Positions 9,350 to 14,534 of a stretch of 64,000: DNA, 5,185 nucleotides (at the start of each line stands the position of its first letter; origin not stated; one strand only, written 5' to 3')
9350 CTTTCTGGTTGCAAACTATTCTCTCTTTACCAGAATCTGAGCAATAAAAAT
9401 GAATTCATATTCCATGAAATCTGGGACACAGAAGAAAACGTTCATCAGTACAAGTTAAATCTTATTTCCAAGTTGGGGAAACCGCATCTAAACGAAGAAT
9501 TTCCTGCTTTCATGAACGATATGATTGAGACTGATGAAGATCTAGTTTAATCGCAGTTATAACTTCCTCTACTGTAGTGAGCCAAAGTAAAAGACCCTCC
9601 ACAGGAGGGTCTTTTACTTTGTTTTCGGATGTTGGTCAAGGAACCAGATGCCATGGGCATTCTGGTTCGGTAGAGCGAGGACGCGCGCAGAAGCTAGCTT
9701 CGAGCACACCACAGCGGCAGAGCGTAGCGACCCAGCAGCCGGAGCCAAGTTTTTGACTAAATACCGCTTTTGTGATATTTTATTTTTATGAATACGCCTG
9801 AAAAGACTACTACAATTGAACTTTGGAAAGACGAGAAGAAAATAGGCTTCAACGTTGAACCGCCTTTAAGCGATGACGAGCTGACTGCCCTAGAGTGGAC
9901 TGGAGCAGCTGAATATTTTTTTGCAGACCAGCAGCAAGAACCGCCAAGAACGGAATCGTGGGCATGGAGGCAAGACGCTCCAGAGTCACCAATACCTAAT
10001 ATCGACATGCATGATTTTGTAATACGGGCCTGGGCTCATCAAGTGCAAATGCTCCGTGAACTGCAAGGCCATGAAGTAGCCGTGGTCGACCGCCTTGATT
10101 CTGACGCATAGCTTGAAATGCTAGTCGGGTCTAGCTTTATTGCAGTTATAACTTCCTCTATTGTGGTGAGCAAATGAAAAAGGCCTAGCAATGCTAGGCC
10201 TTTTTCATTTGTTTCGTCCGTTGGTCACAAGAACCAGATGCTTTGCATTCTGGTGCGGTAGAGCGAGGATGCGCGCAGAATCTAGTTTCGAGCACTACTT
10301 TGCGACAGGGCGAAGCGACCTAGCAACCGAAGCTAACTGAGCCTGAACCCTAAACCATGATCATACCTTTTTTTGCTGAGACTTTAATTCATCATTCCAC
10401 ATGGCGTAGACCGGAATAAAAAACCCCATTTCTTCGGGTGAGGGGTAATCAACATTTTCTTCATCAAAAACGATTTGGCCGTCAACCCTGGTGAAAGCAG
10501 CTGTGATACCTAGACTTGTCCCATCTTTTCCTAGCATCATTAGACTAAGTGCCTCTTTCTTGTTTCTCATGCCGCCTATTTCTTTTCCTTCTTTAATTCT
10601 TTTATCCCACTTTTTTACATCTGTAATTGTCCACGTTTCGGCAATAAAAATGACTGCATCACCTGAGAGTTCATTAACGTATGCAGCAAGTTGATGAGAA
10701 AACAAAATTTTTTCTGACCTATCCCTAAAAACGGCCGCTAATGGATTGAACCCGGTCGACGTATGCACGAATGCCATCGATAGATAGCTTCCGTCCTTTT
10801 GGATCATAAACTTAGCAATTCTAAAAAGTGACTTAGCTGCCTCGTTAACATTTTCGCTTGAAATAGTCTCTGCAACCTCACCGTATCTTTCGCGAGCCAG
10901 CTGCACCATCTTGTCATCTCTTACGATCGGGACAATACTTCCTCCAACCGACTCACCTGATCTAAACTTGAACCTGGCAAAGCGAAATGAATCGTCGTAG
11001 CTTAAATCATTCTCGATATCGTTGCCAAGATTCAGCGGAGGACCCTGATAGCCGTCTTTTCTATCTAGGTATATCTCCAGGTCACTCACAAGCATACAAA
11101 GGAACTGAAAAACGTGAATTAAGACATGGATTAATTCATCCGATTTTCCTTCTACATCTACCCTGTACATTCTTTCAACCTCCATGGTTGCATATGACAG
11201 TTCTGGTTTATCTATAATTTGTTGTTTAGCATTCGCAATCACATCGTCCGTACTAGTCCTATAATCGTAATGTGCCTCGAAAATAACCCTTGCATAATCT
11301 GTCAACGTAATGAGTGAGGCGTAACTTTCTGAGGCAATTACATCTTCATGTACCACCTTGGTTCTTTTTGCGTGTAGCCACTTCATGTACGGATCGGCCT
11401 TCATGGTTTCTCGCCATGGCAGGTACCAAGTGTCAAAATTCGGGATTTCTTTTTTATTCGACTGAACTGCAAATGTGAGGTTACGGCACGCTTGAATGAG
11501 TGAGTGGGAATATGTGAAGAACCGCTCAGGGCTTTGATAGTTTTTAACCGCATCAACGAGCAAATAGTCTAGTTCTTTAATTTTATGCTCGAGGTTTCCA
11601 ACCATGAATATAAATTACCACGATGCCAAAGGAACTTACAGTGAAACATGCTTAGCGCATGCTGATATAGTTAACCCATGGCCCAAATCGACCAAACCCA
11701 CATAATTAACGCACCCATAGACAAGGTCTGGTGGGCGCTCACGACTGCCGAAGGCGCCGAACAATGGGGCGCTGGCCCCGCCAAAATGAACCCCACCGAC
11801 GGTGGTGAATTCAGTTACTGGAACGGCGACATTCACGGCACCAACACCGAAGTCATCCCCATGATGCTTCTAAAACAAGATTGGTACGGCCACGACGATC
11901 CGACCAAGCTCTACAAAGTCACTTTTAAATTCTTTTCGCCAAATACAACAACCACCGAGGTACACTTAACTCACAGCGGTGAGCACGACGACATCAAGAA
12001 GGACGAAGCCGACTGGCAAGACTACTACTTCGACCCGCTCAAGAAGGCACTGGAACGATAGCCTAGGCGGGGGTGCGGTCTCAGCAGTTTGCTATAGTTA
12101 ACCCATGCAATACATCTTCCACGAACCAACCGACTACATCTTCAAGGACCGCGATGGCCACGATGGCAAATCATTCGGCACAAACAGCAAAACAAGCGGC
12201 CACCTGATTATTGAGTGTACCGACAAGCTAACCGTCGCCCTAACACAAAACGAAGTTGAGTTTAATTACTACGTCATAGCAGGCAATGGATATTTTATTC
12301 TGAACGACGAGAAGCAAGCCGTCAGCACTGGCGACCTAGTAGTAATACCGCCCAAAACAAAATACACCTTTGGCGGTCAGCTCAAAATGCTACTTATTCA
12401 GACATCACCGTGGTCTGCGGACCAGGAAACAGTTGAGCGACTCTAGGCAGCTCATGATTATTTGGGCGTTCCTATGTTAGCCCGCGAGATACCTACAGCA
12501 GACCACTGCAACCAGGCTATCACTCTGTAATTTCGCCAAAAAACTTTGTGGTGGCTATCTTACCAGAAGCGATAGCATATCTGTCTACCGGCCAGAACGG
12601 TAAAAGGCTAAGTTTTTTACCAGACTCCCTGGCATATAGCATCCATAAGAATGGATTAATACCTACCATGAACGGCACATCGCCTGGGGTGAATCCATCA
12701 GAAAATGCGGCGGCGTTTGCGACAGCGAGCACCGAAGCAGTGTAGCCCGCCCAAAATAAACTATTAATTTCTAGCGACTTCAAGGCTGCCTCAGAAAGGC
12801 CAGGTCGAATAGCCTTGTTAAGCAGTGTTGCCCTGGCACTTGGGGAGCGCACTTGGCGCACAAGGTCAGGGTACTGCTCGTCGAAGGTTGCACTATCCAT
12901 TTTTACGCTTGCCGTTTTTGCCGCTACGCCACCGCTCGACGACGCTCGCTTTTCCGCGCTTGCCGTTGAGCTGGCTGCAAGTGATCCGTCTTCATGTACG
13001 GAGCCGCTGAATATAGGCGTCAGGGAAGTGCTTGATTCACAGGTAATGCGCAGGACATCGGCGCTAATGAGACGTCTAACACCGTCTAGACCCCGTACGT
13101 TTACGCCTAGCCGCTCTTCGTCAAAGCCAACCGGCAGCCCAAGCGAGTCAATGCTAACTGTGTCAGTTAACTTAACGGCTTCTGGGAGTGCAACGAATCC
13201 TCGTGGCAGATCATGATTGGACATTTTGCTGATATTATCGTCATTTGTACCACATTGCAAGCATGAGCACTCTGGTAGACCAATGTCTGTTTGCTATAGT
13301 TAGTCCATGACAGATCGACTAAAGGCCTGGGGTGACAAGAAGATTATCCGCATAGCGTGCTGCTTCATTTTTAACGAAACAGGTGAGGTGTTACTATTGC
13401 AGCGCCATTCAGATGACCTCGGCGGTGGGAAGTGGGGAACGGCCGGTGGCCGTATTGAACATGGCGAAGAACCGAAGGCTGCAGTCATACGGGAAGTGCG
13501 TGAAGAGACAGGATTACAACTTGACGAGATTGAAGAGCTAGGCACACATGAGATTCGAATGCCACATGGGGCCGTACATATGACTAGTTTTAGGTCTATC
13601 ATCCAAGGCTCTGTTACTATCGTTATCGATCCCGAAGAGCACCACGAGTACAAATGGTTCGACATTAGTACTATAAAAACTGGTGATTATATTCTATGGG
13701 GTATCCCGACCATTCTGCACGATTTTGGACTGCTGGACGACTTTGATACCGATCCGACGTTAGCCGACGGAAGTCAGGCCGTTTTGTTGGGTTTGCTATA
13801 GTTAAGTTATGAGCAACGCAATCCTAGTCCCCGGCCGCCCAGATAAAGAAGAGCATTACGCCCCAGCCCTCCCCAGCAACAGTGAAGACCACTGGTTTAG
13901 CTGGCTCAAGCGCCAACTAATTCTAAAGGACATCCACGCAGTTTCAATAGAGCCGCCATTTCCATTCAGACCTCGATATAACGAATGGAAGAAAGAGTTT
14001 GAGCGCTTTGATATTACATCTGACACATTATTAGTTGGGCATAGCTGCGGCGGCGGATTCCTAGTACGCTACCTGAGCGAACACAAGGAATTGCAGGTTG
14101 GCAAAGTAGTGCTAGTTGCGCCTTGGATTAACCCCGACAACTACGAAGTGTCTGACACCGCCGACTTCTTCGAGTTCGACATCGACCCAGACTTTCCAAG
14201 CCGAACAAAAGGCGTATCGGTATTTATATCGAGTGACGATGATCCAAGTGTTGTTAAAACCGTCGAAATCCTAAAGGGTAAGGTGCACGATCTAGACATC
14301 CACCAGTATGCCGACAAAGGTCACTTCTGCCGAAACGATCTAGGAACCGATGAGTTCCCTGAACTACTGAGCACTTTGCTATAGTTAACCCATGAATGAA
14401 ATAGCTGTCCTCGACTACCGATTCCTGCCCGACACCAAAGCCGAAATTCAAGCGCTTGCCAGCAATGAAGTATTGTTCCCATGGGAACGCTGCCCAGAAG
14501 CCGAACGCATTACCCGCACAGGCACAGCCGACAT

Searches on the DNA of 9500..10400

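Call 84: search_rna_families(source=window, start=9500, end=10400, threshold=evalue, max_evalue=10)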
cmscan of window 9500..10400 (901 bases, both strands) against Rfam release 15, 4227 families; matches with E-value up to 10: 15.
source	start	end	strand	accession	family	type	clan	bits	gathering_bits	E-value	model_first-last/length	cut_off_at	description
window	9582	9620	-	RF03751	mir-7445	Gene; miRNA;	-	26.4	79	0.034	1-60/60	no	mir-7445 microRNA precursor family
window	9583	9621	-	RF02021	mir-3179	Gene; miRNA;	-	24.5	90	0.044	1-84/84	no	mir-3179 microRNA precursor family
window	10170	10205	-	RF00489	ctRNA_p42d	Gene; antisense;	-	23.5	50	0.017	1-46/46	no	ctRNA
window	9517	9619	+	RF02449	ncr1015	Gene; sRNA;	-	22.8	60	1.3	1-121/121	no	Bacillus sRNA ncr1015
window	10126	10216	+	RF00121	MicC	Gene; sRNA;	-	22.3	90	1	1-123/123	no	MicC RNA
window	10177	10212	+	RF00489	ctRNA_p42d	Gene; antisense;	-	21.3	50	0.077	1-46/46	no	ctRNA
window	9585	9655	-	RF01859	Phe_leader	Cis-reg; leader;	-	19.9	55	1.4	1-125/125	no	Phenylalanine leader peptide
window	10176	10241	-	RF02057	STnc40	Gene; sRNA;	-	19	45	2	1-70/70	no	Salmonella enterica sRNA STnc40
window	10171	10211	-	RF00818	mir-318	Gene; miRNA;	CL00084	17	70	3.1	1-69/69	no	mir-318 microRNA precursor family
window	10176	10205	-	RF02066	STnc320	Gene; sRNA;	-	16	50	4.5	20-48/55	no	Salmonella enterica sRNA STnc320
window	10356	10399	-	RF03084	DUF2815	Gene; sRNA;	-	15.7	41.2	8.2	1-62/62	no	DUF2815 RNA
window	9580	9624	-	RF01921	mir-1296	Gene; miRNA;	-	15.6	100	8.3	1-87/87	no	mir-1296 microRNA precursor family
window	9868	9910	+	RF01648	ceN65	Gene; snRNA; snoRNA; CD-box;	-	15.4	48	2.8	1-65/65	no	Caenorhabditis snoRNA ceN65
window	10159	10308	-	RF01635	ceN45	Gene; snRNA; snoRNA; HACA-box;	-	15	60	5.7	1-128/128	no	Caenorhabditis snoRNA ceN45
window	9512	9536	+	RF01143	sR16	Gene; snRNA; snoRNA; CD-box;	-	13.7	70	9.3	29-53/53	no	Small nucleolar RNA sR16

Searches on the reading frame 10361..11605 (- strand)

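Call 7: search_protein_families(library=pfam, proteins=[window:10361-11605:-], max_evalue=0.01)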
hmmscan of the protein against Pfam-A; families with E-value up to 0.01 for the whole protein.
window:10361-11605:- (414 aa): 0 families

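Call 17: search_protein_families(library=ncbifam, proteins=[window:10361-11605:-], max_evalue=0.001)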
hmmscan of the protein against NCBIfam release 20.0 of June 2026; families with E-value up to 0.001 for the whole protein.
window:10361-11605:- (414 aa): 0 families

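Call 68: search_protein_families(library=phrogs, proteins=[window:10361-11605:-], max_evalue=0.01)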
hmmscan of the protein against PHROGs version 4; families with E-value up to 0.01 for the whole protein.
window:10361-11605:- (414 aa): 1 family
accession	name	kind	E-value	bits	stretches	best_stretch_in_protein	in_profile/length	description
phrog_19262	-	unknown function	1.4e-11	45.1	1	5-327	6-329/410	-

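Call 69: search_protein_families(library=padloc, proteins=[window:10361-11605:-], max_evalue=0.01)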
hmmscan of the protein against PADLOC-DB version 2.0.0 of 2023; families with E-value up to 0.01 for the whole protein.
window:10361-11605:- (414 aa): 0 families

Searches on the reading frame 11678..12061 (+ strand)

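Call 7: search_protein_families(library=pfam, proteins=[window:11678-12061:+], max_evalue=0.01)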
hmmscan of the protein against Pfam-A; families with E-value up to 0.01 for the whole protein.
window:11678-12061:+ (127 aa): 2 families
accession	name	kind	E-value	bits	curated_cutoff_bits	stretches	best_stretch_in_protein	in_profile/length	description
PF08327.17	AHSA1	-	5.2e-17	62.7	22.1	1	11-126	1-125/125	Activator of Hsp90 ATPase homolog 1-like protein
PF10604.15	Polyketide_cyc2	-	0.0013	19.5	27.4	1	1-51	1-57/142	Polyketide cyclase / dehydrase and lipid transport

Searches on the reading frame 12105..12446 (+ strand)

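Call 7: search_protein_families(library=pfam, proteins=[window:12105-12446:+], max_evalue=0.01)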
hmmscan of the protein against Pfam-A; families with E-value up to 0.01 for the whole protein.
window:12105-12446:+ (113 aa): 3 families
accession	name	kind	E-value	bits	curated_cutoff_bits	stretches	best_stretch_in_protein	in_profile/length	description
PF07883.17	Cupin_2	-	2.8e-06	27.4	27.2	1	55-89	22-56/70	Cupin domain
PF03079.20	ARD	-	0.0011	19.6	27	1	56-89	97-135/157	ARD/ARD' family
PF02311.25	AraC_binding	-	0.0013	18.9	21.1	1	56-88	28-60/135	AraC-like ligand binding domain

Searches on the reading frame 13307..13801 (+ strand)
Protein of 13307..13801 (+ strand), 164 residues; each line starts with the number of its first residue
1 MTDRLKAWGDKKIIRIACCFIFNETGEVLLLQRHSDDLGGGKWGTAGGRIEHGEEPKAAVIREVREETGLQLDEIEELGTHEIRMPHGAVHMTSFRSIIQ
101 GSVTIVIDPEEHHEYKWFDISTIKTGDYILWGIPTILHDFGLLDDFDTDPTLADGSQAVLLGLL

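Call 7: search_protein_families(library=pfam, proteins=[window:13307-13801:+], max_evalue=0.01)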
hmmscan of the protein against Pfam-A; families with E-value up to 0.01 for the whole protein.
window:13307-13801:+ (164 aa): 3 families
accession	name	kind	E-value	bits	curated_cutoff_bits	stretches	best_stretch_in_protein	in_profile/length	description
PF00293.34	NUDIX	-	1e-22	81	21.1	1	16-123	5-118/134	NUDIX domain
PF14815.12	NUDIX_4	-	6.5e-10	39.3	35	1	18-124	2-99/113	NUDIX domain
PF00542.24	Ribosomal_L12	-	0.0056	17.4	25.9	0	53-78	9-33/67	Ribosomal protein L7/L12 C-terminal domain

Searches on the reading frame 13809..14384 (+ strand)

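Call 7: search_protein_families(library=pfam, proteins=[window:13809-14384:+], max_evalue=0.01)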
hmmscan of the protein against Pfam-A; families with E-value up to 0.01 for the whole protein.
window:13809-14384:+ (191 aa): 4 families
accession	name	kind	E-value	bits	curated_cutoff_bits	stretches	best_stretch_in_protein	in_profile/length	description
PF06821.19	Ser_hydrolase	-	1.9e-12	47.9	22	1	24-187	10-167/172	Serine hydrolase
PF00561.26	Abhydrolase_1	-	4.3e-05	23.7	25.8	1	75-124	73-127/245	alpha/beta hydrolase fold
PF12146.15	Hydrolase_4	-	0.0001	22.2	27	1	72-112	77-116/239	Serine aminopeptidase, S33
PF12697.13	Abhydrolase_6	-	0.0025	19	26.3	1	16-122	28-109/217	Alpha/beta hydrolase family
